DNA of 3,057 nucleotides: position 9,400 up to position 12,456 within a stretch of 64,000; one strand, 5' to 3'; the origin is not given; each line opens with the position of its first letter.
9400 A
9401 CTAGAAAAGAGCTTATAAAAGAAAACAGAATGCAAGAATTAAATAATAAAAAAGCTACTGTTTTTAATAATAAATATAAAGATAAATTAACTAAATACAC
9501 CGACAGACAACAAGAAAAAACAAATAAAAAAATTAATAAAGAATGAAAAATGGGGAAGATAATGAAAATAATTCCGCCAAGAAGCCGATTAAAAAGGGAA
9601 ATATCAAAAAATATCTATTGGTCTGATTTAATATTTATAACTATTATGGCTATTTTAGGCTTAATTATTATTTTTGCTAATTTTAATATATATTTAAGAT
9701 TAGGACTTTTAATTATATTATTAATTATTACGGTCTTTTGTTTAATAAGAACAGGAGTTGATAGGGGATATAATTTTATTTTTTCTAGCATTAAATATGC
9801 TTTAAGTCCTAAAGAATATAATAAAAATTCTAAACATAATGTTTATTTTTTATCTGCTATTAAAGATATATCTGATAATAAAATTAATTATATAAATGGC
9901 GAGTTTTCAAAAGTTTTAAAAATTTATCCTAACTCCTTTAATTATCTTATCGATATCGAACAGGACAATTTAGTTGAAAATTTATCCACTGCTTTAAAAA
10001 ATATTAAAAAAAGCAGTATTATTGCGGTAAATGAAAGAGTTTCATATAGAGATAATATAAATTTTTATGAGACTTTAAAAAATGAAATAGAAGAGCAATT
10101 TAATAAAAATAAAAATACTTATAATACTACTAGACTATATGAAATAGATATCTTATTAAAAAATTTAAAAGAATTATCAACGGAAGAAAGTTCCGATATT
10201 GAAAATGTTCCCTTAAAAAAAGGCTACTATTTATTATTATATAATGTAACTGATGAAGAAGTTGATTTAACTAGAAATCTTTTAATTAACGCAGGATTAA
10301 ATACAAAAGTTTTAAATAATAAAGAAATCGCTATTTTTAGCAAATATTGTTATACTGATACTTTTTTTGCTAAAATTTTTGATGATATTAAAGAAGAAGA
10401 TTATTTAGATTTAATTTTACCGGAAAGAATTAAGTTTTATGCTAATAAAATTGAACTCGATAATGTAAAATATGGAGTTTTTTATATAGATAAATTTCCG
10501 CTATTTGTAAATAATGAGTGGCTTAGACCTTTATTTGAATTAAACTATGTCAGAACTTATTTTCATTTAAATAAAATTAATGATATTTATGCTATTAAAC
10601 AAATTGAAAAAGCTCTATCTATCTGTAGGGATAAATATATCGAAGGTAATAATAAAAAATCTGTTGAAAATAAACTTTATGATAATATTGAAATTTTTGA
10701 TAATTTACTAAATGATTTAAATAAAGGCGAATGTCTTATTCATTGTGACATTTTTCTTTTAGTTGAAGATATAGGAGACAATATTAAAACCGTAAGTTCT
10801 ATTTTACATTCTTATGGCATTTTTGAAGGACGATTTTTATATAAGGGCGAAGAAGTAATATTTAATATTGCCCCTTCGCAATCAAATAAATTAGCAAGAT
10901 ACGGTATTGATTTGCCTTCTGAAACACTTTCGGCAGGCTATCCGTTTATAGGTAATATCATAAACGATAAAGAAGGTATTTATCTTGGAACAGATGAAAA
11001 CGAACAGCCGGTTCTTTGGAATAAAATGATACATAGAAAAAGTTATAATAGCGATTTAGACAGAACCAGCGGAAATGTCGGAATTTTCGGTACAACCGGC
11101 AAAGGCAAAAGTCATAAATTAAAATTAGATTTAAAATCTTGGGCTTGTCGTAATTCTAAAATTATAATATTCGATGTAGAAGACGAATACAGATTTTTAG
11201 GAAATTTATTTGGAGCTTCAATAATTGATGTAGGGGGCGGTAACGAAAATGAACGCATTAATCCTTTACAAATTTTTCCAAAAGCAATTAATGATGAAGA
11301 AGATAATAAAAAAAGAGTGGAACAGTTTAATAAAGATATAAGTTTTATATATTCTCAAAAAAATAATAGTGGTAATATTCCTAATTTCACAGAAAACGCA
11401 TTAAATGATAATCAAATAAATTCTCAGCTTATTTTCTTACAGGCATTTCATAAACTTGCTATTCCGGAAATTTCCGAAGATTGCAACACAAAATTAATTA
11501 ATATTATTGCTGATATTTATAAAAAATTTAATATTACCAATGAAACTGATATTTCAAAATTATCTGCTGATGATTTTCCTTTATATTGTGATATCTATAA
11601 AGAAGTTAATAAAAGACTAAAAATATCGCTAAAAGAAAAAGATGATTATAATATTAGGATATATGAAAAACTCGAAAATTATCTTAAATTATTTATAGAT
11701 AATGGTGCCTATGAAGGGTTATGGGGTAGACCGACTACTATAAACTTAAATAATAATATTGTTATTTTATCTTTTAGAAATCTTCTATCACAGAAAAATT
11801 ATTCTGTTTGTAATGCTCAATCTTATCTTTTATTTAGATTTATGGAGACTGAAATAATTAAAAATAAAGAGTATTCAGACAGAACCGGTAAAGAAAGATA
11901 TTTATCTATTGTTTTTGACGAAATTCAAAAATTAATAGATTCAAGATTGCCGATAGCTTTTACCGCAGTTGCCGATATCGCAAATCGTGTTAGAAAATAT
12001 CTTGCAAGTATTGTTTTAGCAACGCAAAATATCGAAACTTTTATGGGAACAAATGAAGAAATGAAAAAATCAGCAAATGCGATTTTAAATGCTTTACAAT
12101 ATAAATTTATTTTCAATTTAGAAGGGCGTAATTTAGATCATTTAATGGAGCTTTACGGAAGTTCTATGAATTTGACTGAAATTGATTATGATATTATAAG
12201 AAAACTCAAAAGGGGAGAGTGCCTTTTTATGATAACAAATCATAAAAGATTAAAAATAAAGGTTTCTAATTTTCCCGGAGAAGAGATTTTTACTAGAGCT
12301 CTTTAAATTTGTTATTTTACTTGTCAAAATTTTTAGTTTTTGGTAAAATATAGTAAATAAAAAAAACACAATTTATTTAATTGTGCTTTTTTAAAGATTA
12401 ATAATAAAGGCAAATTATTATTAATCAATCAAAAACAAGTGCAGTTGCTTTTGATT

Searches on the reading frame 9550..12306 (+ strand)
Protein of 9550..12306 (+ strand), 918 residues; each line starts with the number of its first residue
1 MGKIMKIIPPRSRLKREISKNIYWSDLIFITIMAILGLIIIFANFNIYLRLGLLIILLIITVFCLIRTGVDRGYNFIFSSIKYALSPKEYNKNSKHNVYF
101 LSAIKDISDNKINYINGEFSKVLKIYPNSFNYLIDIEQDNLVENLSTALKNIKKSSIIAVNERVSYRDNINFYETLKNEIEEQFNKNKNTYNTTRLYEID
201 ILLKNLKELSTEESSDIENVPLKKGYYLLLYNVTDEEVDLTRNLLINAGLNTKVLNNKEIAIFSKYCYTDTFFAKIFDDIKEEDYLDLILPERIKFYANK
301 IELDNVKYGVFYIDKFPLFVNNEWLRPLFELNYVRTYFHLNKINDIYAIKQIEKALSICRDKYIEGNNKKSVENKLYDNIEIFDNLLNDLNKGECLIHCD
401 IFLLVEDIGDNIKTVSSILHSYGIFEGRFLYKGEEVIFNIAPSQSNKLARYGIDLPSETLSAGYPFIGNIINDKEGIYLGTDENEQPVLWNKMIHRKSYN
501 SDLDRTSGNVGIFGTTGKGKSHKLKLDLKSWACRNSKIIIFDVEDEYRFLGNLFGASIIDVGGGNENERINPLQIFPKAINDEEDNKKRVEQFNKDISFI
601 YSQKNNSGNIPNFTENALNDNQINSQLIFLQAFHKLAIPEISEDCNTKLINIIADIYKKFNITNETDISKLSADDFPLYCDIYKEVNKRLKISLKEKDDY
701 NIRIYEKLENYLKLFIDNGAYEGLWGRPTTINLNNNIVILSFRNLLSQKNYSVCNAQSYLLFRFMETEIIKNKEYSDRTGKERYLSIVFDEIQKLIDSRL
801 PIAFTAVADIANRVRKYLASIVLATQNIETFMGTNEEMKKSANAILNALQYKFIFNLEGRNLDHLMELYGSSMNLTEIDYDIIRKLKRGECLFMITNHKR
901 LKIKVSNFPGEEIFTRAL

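Call 7: search_protein_families(library=pfam, proteins=[window:9550-12306:+], max_evalue=0.01)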
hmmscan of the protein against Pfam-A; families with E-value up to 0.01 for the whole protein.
window:9550-12306:+ (918 aa): 2 families
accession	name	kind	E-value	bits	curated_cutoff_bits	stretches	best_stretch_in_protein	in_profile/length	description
PF01935.23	DUF87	-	1e-06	29.5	23.2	1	510-675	26-135/220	Helicase HerA, central domain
PF10412.15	TrwB_AAD_bind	-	0.00027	20.4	20.5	0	507-547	15-55/387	Type IV secretion-system coupling protein DNA-binding domain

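Call 13: find_encoding_contigs(protein=window:9550-12306:+, flank=10000, max_places=10)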
Protein window:9550-12306:+ (918 aa): no gene with exactly this product is on record in the collection.

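Call 16: find_homologous_proteins(query=window:9550-12306:+)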
Query window:9550-12306:+ (918 aa): 2 proteins with E <= 0.001 among 8000 candidates.
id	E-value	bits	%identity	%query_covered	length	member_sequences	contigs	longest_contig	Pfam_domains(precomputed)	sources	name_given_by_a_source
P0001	0.0e+0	2000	99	100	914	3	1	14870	PF01935.24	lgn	-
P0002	1.5e-16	78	28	31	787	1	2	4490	PF10412.16,PF01935.24,PF25199.2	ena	-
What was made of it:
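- Tried and rejected: The word-indexed homologue search for VirB4 returned only two proteins (call 16).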

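Call 18: find_encoding_contigs(protein=P0001, flank=10000, max_places=10)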
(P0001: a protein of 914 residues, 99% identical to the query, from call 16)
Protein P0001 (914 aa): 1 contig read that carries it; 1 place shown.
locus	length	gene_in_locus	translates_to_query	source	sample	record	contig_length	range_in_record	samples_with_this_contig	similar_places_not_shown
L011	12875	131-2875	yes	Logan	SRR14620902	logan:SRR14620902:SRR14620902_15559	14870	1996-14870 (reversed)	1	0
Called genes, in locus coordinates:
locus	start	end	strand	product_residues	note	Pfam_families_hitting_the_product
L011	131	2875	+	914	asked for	PF01935:DUF87 (weak)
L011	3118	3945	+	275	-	-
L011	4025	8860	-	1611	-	-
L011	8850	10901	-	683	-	PF02534:T4SS-DNA_transf, PF10412:TrwB_AAD_bind, PF12696:TraG-D_C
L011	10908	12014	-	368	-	PF18555:MobL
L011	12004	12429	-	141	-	-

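Call 29: search_protein_families(library=ncbifam, proteins=[window:9550-12306:+], max_evalue=0.01)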
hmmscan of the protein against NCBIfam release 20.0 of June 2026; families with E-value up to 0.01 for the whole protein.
window:9550-12306:+ (918 aa): 2 families
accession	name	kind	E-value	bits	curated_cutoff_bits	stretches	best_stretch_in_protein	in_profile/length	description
NF045975.1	VirB4_plasma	equivalog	2.6e-126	422.5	590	1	15-906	10-884/894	Mbov_0397 family ICE element conjugal transfer ATPase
TIGR02746.1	TraC-F-type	equivalog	3.3e-13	48.4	567.05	1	685-877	554-729/800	type IV secretion system protein TraC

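Call 32: search_dna_similar(query=window:9550-12306:+, collection=plasmids, mode=protein, max_rows=15)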
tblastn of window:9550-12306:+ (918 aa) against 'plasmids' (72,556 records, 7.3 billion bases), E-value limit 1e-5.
Records with a match: 872; places in all: 882; records where one place covers at least 80% of the query: 11.
Best place of each record, by identity: <60% 872.
By first word of the organism name: Staphylococcus 240; Bacillus 238; Clostridium 87; Enterococcus 63; Listeria 60; Priestia 40; Spiroplasma 36; Exiguobacterium 14; Lacticaseibacillus 9; Peribacillus 7; and 39 more.
By predicted mobility (MOB-suite, as given by PLSDB): conjugative 492; mobilizable 215; non-mobilizable 165.
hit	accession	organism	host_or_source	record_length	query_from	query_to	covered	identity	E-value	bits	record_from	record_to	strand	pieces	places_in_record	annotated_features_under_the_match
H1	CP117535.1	Spiroplasma endosymbiont of Drosophila atripex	Drosophila atripex,Drosophila atripex ...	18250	67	913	92%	24.9%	4e-33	146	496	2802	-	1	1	hypothetical protein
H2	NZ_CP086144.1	Clostridium estertheticum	bovine,single colony,feces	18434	82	899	89%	24.8%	9e-23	113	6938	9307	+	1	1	DUF87 domain-containing protein | hypothetical protein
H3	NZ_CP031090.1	Spiroplasma phoeniceum P40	Catharanthus roseus,whole ...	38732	166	905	81%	26.7%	7e-35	152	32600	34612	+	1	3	Mbov_0397 family ICE element conjugal transfer ATPase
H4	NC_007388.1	Spiroplasma citri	-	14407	166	905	81%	26.6%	5e-35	152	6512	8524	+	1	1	Mbov_0397 family ICE element conjugal transfer ATPase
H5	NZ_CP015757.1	Clostridium estertheticum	bacterial culture,vacuum packed beef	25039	82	899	89%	24.0%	3e-22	111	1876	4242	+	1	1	DUF87 domain-containing protein | hypothetical protein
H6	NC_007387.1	Spiroplasma citri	-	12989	166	905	81%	26.5%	4e-35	152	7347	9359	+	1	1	Mbov_0397 family ICE element conjugal transfer ATPase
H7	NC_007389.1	Spiroplasma citri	-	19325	166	905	81%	26.5%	6e-35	152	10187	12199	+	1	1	Mbov_0397 family ICE element conjugal transfer ATPase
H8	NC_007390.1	Spiroplasma citri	-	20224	166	905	81%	26.3%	1e-34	151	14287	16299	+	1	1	Mbov_0397 family ICE element conjugal transfer ATPase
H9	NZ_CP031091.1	Spiroplasma phoeniceum P40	Catharanthus roseus,whole ...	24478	166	905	81%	26.1%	1e-33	148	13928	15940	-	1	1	Mbov_0397 family ICE element conjugal transfer ATPase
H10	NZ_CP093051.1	Spiroplasma poulsonii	Drosophila hydei,insect hemolymph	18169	166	905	81%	25.8%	4e-33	146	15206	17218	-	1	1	Mbov_0397 family ICE element conjugal transfer ATPase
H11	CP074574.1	Mycoplasmatota bacterium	single cell,cold seep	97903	282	899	67%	28.3%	9e-37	158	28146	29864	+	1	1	ATP-binding protein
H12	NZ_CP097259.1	Bacillus thuringiensis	pure culture,surface soil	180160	285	914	69%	27.5%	3e-41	172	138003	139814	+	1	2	DUF87 domain-containing protein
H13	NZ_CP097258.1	Bacillus thuringiensis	pure culture,surface soil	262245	285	914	69%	27.5%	3e-41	172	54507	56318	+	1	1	DUF87 domain-containing protein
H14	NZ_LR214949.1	Mesomycoplasma hyorhinis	Uninoculated HEP-2 tissue culture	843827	154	894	81%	23.3%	3e-18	99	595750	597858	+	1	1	Mbov_0397 family ICE element conjugal transfer ATPase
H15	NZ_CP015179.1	Bacillus thuringiensis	Bombyx mori,cell culture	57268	285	914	69%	26.9%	5e-36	155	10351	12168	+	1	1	DUF87 domain-containing protein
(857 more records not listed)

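Call 36: find_related_loci(query=window:9550-12306:+, collection=metagenome_contigs, flank=10000)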
Query window:9550-12306:+ (918 aa) in metagenome_contigs; peptide patterns used: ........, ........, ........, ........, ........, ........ (x = any residue, [..] = any of these).
156 stretches matched a pattern, but none encodes a relative of the query by tblastn (E <= 1e-3).

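Call 37: find_related_loci(query=window:9550-12306:+, collection=viral_contigs, flank=10000)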
Query window:9550-12306:+ (918 aa) in viral_contigs; peptide patterns used: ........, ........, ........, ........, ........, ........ (x = any residue, [..] = any of these).
12 stretches matched a pattern, but none encodes a relative of the query by tblastn (E <= 1e-3).
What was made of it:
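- Tried and rejected: A VirB4 relative search in JGI metagenome contigs and in IMG/VR found none (calls 36, 37).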

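Call 78: get_annotated_region(hit=H14, flank=14000)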
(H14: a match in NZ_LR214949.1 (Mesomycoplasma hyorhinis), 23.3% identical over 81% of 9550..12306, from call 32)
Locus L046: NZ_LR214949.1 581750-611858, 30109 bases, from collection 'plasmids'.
description: Mesomycoplasma hyorhinis strain NCTC10121 plasmid 3
organism: Mesomycoplasma hyorhinis (NCBI taxid 2100)
taxonomy: Bacteria; Mycoplasmatota; ; Mycoplasmoidales; Metamycoplasmataceae; Mesomycoplasma; Mesomycoplasma hyorhinis
host: -; source: Uninoculated HEP-2 tissue culture; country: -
typing (MOB-suite, as given by PLSDB): non-mobilizable
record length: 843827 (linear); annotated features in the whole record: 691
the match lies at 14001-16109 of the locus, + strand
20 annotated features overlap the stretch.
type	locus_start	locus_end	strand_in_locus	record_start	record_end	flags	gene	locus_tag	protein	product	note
CDS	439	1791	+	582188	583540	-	eno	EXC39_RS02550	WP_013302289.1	phosphopyruvate hydratase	GO:0006096 - glycolytic process [Evidence IEA]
CDS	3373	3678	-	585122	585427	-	-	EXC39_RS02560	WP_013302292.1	thioredoxin family protein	-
CDS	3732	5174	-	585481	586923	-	proS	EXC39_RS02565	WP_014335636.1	proline--tRNA ligase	GO:0006433 - prolyl-tRNA aminoacylation [Evidence IEA]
CDS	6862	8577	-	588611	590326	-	ptsP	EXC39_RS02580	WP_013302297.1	phosphoenolpyruvate--protein phosphotransferase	GO:0009401 - phosphoenolpyruvate-dependent sugar phosphotransferase system [Evidence IEA]; GO:0006808 - regulation of ...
CDS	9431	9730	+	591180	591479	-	rplU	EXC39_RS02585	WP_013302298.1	50S ribosomal protein L21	GO:0006412 - translation [Evidence IEA]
CDS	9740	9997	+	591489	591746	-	rpmA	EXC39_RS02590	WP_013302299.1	50S ribosomal protein L27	GO:0006412 - translation [Evidence IEA]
CDS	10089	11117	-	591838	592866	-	-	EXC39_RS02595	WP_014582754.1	YhjD/YihY/BrkB family envelope integrity protein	-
CDS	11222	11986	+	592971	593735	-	-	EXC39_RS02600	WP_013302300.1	DNA-processing protein DprA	GO:0009294 - DNA-mediated transformation [Evidence IEA]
CDS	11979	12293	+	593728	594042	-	-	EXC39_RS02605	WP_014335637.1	Mbov_0395 family pilin-like conjugal transfer protein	-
CDS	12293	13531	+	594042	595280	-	-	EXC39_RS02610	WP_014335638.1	Mbov_0396 family ICE element transmembrane protein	-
CDS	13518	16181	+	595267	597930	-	-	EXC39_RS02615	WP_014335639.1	Mbov_0397 family ICE element conjugal transfer ATPase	-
CDS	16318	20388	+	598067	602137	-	-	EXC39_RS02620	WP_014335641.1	Mbov_0399 family ICE element protein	-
CDS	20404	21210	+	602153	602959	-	-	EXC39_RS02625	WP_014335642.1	HAD-IIB family hydrolase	GO:0008152 - metabolic process [Evidence IEA]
CDS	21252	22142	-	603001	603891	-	-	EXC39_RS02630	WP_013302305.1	5'-3' exonuclease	-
CDS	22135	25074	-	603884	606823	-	-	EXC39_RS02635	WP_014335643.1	DNA polymerase III subunit alpha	GO:0006260 - DNA replication [Evidence IEA]; GO:0006261 - DNA-templated DNA replication [Evidence IEA]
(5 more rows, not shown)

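Call 107: search_protein_representatives(protein=window:9550-12306:+)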
Query: 918 residues. Proteins with E-value up to 0.001 (for the whole library): 1127; up to 1e-10: 629; up to 1e-30: 186. The best 150 are listed.
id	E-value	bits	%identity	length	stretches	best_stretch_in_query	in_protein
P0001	0.0e+00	1999.9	99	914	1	5-918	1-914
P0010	1.4e-215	734.7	42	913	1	7-918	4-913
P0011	7.2e-167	573.6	36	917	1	6-909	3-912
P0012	2.1e-100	353.7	30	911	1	5-916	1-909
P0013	6.2e-88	312.5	28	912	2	622-914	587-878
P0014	3.5e-87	310.0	28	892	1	6-914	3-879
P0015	5.2e-86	306.1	29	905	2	648-907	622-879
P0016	6.6e-85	302.4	28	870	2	618-905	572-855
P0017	2.4e-84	300.6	30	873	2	621-914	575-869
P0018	2.9e-84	300.3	31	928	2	623-897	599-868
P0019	3.7e-83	296.7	30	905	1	8-903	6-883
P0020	2.7e-81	290.5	29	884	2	615-912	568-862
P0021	2.4e-80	287.3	31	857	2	625-914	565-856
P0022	2.6e-80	287.2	31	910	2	619-898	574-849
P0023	4.9e-80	286.3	29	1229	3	625-895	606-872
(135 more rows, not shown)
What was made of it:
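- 9550..12306 (+): VirB4 ATPase of the Mollicutes type (Mbov_0397 family, E 3e-126, 422 bits against a cut-off of 590). calls 7, 29, 32, 107
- Tried and rejected: The exhaustive search shows a sparse lineage, with the best non-self identities at 42, 36 and 30% (call 107).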
